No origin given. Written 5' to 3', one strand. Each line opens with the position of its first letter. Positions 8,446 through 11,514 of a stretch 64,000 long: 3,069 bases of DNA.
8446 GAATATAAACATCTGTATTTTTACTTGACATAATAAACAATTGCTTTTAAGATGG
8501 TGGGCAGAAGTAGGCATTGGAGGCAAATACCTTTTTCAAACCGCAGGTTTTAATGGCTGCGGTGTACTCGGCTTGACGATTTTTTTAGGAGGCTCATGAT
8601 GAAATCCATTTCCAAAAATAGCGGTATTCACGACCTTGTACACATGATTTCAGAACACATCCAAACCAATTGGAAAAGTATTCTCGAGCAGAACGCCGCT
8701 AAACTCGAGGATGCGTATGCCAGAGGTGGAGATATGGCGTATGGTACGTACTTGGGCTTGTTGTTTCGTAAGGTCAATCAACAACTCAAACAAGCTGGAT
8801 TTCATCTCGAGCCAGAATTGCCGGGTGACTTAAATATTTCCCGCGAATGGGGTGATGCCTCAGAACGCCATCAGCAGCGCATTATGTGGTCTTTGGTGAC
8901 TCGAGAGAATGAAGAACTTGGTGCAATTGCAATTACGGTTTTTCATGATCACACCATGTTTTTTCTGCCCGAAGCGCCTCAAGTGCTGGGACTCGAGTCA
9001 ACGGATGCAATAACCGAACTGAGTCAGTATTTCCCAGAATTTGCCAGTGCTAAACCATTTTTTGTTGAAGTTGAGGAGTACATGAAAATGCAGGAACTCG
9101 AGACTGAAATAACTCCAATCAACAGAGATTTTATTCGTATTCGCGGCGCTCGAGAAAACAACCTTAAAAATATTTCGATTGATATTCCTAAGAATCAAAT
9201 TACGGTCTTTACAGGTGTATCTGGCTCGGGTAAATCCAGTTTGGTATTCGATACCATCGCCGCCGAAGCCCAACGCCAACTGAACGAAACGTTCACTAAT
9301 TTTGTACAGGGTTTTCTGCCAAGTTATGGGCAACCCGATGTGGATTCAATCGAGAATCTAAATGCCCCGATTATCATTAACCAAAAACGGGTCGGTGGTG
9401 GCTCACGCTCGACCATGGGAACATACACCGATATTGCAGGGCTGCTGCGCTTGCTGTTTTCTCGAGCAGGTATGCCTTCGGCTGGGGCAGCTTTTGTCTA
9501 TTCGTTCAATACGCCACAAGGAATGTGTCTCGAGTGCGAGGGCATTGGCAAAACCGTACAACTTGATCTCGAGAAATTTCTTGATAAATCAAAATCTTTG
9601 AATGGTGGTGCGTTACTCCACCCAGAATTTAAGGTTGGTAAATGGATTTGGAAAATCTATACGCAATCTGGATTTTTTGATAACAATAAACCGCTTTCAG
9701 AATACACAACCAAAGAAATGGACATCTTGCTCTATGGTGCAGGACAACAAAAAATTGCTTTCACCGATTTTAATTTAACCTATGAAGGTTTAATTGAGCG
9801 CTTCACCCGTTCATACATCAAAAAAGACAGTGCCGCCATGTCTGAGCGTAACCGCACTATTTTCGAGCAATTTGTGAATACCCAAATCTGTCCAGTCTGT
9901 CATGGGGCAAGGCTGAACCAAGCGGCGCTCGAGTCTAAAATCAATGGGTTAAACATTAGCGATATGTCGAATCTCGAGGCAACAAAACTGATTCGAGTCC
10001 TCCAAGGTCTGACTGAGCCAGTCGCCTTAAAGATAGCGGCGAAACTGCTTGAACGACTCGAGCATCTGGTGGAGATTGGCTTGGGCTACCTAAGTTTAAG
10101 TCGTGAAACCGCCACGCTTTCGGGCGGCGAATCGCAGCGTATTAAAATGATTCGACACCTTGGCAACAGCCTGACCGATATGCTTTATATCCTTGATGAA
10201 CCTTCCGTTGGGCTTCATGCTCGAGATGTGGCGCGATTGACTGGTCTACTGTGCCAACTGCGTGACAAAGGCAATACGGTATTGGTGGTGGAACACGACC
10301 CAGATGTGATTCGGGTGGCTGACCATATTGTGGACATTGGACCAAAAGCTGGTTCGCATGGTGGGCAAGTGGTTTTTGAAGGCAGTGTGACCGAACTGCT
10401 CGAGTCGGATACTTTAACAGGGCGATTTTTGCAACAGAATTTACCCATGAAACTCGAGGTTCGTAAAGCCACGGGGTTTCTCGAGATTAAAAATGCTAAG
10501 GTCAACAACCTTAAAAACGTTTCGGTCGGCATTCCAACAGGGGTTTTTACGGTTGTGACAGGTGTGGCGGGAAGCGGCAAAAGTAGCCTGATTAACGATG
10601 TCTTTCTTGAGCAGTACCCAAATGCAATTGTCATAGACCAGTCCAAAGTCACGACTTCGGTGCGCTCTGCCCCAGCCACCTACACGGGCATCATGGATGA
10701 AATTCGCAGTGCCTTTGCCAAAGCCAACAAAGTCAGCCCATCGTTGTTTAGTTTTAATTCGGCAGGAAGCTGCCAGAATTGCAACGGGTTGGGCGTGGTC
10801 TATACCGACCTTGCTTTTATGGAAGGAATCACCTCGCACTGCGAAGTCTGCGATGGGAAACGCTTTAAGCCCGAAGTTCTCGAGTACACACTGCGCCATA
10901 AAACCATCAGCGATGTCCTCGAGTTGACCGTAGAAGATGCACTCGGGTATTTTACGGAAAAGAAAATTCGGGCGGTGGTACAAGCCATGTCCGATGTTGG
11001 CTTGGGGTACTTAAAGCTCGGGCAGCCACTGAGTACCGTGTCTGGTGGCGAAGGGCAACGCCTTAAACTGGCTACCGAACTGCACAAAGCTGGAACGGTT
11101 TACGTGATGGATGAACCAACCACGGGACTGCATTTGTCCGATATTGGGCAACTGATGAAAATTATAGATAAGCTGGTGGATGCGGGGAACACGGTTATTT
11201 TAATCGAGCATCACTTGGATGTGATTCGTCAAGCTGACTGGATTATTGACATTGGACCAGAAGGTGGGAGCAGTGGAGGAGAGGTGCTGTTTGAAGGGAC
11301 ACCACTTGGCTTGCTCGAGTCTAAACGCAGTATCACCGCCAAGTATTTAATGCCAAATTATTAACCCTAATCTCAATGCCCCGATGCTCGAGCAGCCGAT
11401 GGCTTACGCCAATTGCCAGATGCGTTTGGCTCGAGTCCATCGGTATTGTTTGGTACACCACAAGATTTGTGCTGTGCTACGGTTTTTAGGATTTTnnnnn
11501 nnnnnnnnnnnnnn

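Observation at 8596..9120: Short-form UvrA paralog carrying an unrecognised ~175-aa N-terminal domain, next to a resistance-like gene cluster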

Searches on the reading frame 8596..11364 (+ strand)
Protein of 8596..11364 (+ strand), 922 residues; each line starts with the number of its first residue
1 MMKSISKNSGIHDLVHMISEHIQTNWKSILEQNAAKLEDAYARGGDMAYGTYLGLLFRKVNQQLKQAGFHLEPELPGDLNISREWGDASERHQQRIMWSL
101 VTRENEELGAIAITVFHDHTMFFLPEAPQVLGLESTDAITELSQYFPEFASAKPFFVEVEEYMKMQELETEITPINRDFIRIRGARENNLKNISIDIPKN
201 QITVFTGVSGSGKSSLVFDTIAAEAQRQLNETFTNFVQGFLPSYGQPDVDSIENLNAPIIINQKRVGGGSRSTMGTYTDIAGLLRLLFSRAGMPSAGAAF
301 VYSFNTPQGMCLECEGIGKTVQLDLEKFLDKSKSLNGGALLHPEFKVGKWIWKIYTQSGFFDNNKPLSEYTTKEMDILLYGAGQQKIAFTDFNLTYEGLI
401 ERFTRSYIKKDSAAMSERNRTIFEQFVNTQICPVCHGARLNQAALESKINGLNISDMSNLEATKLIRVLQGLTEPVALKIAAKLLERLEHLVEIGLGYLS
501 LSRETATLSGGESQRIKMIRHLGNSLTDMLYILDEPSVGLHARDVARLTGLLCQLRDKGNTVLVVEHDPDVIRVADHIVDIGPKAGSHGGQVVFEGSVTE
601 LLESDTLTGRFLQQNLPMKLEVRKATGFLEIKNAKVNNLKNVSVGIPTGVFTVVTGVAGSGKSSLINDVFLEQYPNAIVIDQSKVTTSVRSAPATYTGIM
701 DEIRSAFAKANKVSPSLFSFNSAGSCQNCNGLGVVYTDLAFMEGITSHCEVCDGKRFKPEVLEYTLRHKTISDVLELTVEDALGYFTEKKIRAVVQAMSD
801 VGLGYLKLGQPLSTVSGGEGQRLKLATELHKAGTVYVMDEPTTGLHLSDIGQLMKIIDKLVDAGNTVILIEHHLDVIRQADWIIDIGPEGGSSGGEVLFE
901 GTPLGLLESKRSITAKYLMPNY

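Call 5: search_protein_families(library=pfam, proteins=[window:8596-11364:+], max_evalue=0.01)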
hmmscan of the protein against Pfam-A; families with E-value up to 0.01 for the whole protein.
window:8596-11364:+ (922 aa): 19 families
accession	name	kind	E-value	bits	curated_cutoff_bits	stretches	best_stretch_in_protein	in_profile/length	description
PF19486.4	DUF6022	-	5.9e-41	140.3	25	1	4-137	4-139/155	Family of unknown function (DUF6022)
PF00005.33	ABC_tran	-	1e-21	78.4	25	2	639-843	1-137/137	ABC transporter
PF02463.25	SMC_N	-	4.4e-09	36.5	40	0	379-582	103-212/220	RecF/RecN/SMC N terminal domain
PF03193.22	RsgA_GTPase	-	1.9e-08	34.8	30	1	161-230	68-135/174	RsgA GTPase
PF13304.12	AAA_21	-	1.6e-07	32.1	27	0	811-857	234-286/304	AAA domain, putative AbiEii toxin, Type IV TA system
PF17755.6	UvrA_DNA-bind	-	2.1e-07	31.7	23.2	1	330-418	8-107/110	UvrA DNA-binding domain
PF13555.12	AAA_29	-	3.6e-07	30.3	27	0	194-217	16-39/61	P-loop containing region of AAA domain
PF13191.12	AAA_16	-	8.6e-07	30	32.6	0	648-679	23-55/167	AAA ATPase domain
PF20703.3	nSTAND1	-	2.4e-06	27.9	27.1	0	186-227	19-60/379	Novel STAND NTPase 1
PF01443.25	Viral_helicase1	-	1.4e-05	25.4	21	1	652-684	1-36/228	Viral superfamily 1 RNA helicase core domain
PF13401.12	AAA_22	-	6e-05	23.8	27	0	651-709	7-60/130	AAA domain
PF10443.15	RNA12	-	6e-05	22.4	27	1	650-688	18-56/429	RNA12 protein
PF00684.25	DnaJ_CXXCXGXG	-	0.0001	22.9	32.7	0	724-755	16-50/65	DnaJ central domain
PF02492.25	cobW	-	0.00053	20.1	20.7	0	652-670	3-21/180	CobW/HypB/UreG, nucleotide-binding domain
PF13173.12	AAA_14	-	0.00098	19.6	27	0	652-694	5-49/129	AAA domain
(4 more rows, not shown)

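Call 6: search_protein_families(library=ncbifam, proteins=[window:8596-11364:+], max_evalue=0.01)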
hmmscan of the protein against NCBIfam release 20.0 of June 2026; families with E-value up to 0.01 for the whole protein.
window:8596-11364:+ (922 aa): 189 families (the best 25 are shown)
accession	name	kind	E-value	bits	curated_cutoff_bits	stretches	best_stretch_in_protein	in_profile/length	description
NF001503.0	PRK00349.1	equivalog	4.9e-230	766.2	1147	2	301-919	269-938/943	excinuclease ABC subunit UvrA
TIGR00630.1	uvra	equivalog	9.6e-229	762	729.8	3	301-673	267-657/924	excinuclease ABC subunit UvrA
NF001885.0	PRK00635.1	equivalog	3.9e-146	488.4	3054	2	427-920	394-917/1809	excinuclease ABC subunit A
NF040873.1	AztA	equivalog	1e-37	129.5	220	3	783-884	80-189/191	zinc ABC transporter ATP-binding protein AztA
TIGR03608.1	L_ocin_972_ABC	subfamily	6.2e-36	123.8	254.85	2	768-886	90-206/206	putative bacteriocin export ABC transporter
TIGR02857.1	CydD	equivalog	2.5e-32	112.6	435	3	796-885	439-528/529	thiol reductant ABC exporter subunit CydD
TIGR04521.1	ECF_ATPase_2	equivalog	8.9e-32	110.3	330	4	784-914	114-240/279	energy-coupling factor transporter ATPase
TIGR02673.1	FtsE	equivalog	5.9e-31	107.8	264.85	3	767-880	92-203/214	cell division ATP-binding protein FtsE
NF007826.0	PRK10535.1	equivalog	1.7e-28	99.3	966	2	492-581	130-216/648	macrolide ABC transporter ATP-binding protein/permease MacB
NF008409.0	PRK11231.1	equivalog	3.9e-28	98.5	375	2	784-905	109-224/255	Fe(3+) dicitrate ABC transporter ATP-binding protein FecE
NF010068.0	PRK13548.1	equivalog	1.4e-26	93.2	261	2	772-876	97-205/261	heme ABC transporter ATP-binding protein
TIGR04520.1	ECF_ATPase_1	equivalog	5.3e-26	91.6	315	2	790-914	113-231/269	energy-coupling factor transporter ATPase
TIGR03873.1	F420-0_ABC_ATP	hypoth_equivalog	6.3e-26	91.2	372.4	2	502-607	132-230/256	putative F420-0 ABC transporter ATP-binding protein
TIGR02315.1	ABC_phnC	equivalog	6.1e-25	88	266.1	2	778-903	110-230/243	phosphonate ABC transporter ATP-binding protein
TIGR01166.1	cbiO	subfamily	8.5e-25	87.3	211.8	2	784-876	98-189/190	cobalt ABC transporter, ATP-binding protein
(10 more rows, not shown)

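Call 16: search_solved_structures(query=window:8596-11364:+, max_evalue=1e-10, show_alignments=2)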
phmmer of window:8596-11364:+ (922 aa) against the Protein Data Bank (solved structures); distinct sequences matched with E-value up to 1e-10: 31.
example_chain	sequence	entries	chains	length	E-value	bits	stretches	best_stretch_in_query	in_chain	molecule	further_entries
7sh1_A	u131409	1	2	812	2.6e-241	806.5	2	302-918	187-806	Excinuclease ABC subunit UvrA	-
3pih_A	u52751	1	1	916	3.4e-182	610.9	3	300-671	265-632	UvrABC system protein A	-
2r6f_A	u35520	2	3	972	5.7e-180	603.6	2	300-920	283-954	Excinuclease ABC subunit A | Excinuclease ABC, A subunit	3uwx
9gxk_A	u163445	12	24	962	1.1e-177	596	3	301-673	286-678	UvrABC system protein A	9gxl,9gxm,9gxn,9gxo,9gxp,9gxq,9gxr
9gxu_A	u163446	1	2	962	7.1e-177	593.3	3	301-673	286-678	UvrABC system protein A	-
9gxw_A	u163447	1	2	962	7.5e-177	593.2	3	301-673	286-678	UvrABC system protein A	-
9ga5_A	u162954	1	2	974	5.7e-164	550.6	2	302-918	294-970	UvrABC system protein A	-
3zqj_A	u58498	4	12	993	6.3e-164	550.5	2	302-918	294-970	UVRABC SYSTEM PROTEIN A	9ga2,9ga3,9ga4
6n9l_A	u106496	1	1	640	3.6e-163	548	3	675-918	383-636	UvrABC system protein A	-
3ux8_A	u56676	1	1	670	5.4e-162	544.1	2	450-920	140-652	Excinuclease ABC, A subunit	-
2vf7_A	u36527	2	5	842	7.9e-154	517.1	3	671-919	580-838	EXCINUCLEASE ABC, SUBUNIT A. | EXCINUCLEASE ABC SUBUNIT A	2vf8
7wit_A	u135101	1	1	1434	3.7e-13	51.6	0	807-886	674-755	ATP-sensitive inward rectifier potassium channel 11,ATP-binding cassette sub-family C memb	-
6baa_E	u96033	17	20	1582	5.3e-13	51.1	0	807-886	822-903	ATP-binding cassette sub-family C member 8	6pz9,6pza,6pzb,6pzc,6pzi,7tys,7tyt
9kgl_B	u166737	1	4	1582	5.3e-13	51.1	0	807-886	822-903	ATP-binding cassette sub-family C member 8 isoform X2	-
5yke_B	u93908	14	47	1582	5.3e-13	51.1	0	807-886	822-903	ATP-binding cassette sub-family C member 8 isoform X2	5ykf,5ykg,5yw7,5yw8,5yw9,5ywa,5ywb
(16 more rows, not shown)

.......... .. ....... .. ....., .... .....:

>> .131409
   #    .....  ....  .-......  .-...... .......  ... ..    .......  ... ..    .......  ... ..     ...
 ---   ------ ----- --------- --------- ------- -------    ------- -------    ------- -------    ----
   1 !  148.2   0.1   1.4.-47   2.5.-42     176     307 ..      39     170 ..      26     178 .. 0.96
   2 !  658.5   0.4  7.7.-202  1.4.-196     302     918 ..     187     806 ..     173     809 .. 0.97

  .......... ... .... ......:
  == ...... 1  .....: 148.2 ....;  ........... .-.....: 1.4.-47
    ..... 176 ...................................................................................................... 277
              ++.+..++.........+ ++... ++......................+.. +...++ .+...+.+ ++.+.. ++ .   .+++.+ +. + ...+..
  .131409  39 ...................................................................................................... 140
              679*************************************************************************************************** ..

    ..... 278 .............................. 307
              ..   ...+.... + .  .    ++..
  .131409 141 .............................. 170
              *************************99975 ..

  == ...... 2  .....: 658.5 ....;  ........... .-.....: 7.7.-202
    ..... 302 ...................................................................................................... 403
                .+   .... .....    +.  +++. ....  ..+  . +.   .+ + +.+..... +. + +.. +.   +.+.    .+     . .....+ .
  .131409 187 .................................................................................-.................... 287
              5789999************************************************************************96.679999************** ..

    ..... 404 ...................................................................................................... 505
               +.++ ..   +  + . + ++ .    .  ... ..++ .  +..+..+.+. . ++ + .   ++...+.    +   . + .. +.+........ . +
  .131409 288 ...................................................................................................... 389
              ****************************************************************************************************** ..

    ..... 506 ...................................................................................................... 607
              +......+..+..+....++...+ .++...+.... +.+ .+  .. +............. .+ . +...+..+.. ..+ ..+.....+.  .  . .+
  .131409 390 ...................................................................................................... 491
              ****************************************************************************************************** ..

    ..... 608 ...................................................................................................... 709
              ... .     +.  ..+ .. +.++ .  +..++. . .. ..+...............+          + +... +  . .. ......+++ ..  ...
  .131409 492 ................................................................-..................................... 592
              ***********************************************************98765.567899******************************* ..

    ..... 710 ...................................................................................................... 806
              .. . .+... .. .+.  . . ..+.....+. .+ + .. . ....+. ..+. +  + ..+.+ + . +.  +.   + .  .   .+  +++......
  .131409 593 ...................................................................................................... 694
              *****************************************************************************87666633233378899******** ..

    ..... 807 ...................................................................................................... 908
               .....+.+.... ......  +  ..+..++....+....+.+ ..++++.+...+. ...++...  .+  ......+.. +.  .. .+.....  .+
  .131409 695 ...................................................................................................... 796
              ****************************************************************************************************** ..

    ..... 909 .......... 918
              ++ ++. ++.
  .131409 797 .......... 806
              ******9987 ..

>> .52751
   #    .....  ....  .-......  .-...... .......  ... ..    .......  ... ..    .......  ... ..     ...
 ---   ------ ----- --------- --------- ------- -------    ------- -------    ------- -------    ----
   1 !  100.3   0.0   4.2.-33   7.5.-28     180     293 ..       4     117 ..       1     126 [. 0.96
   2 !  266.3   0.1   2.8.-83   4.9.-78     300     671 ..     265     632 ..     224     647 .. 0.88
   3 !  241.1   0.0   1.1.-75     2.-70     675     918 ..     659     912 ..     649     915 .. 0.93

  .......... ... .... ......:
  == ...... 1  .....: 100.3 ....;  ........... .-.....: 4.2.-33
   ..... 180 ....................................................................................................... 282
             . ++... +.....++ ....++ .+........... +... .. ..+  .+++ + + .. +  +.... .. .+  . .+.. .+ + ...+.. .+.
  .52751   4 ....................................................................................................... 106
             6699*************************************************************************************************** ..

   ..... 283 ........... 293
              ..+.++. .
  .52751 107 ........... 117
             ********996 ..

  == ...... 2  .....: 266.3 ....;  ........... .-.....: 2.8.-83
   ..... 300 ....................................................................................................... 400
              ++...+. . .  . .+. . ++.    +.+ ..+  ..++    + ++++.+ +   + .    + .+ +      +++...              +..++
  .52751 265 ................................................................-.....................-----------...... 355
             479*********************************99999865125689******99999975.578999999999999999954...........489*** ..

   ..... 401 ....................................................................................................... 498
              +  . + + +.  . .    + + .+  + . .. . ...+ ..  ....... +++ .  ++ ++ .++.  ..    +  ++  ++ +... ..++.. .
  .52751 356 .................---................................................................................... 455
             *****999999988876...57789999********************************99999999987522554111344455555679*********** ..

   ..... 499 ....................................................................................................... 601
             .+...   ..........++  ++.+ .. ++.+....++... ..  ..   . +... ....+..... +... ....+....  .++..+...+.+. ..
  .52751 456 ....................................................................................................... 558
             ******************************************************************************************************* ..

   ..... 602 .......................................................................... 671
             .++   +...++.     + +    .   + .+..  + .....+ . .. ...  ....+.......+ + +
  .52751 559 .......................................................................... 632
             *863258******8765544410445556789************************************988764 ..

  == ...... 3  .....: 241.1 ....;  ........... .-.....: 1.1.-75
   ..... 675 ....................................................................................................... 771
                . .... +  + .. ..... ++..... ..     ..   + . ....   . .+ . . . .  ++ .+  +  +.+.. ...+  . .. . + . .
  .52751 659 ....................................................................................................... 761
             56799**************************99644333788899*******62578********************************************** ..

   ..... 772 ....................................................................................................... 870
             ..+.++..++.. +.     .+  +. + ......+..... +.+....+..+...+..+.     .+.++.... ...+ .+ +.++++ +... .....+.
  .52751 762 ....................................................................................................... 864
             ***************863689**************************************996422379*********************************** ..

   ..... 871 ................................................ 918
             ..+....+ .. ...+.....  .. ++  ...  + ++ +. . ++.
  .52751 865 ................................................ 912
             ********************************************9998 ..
